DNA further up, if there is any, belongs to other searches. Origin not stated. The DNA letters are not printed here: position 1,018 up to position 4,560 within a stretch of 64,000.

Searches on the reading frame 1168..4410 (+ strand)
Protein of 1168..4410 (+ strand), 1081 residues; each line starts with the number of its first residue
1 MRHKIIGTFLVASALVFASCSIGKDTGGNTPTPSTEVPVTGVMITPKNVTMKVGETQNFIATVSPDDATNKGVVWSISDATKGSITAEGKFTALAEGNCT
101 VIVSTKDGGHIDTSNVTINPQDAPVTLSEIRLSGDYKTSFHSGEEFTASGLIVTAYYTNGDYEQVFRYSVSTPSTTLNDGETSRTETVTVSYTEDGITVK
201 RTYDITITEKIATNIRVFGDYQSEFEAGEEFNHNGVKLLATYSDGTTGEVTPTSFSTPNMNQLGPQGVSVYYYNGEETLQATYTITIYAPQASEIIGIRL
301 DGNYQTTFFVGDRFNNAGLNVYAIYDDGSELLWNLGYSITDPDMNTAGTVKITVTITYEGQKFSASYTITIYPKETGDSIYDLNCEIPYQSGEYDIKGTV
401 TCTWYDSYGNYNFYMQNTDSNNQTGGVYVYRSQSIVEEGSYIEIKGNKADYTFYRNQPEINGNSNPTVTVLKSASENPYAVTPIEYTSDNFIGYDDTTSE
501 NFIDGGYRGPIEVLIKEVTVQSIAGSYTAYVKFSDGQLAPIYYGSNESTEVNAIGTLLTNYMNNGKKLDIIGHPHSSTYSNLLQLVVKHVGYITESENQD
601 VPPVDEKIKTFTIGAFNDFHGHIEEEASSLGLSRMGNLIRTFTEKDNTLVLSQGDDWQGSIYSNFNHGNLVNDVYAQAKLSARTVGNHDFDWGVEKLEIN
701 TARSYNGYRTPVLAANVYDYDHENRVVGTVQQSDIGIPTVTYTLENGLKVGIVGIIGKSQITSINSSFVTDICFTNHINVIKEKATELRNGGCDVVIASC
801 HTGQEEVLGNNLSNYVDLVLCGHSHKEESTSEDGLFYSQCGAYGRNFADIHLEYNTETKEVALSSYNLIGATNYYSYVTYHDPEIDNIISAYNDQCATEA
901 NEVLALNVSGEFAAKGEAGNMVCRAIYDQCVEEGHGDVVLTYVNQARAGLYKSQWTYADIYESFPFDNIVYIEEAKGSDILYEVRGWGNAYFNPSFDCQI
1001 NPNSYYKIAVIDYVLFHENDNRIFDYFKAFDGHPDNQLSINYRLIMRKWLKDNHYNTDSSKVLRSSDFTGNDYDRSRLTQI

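Call 3: search_protein_families(library=pfam, proteins=[window:1168-4410:+], max_evalue=0.01)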
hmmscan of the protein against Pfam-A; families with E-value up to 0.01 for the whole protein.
window:1168-4410:+ (1081 aa): 4 families
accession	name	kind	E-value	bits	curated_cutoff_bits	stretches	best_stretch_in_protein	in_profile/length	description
PF02368.24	Big_2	-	1.7e-14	54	22.8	1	38-110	1-73/79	Bacterial Ig-like domain (group 2)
PF07523.18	Big_3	-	6.4e-09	36.4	21.2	1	306-370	6-67/68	Bacterial Ig-like domain (group 3)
PF00149.33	Metallophos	-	1.1e-05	26.5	21.5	1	612-826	2-190/191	Calcineurin-like phosphoesterase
PF02872.23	5_nucleotid_C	-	1.3e-05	25.8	23.6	1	913-981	19-83/158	5'-nucleotidase, C-terminal domain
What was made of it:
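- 1168..4413 (+): Surface lipoprotein-like Big_2/Big_3 plus metallophosphatase/5'-nucleotidase protein. It is inserted between the divergent TetR gene and AG1 in this genome only, and is context. The Pfam hits come from call 3.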
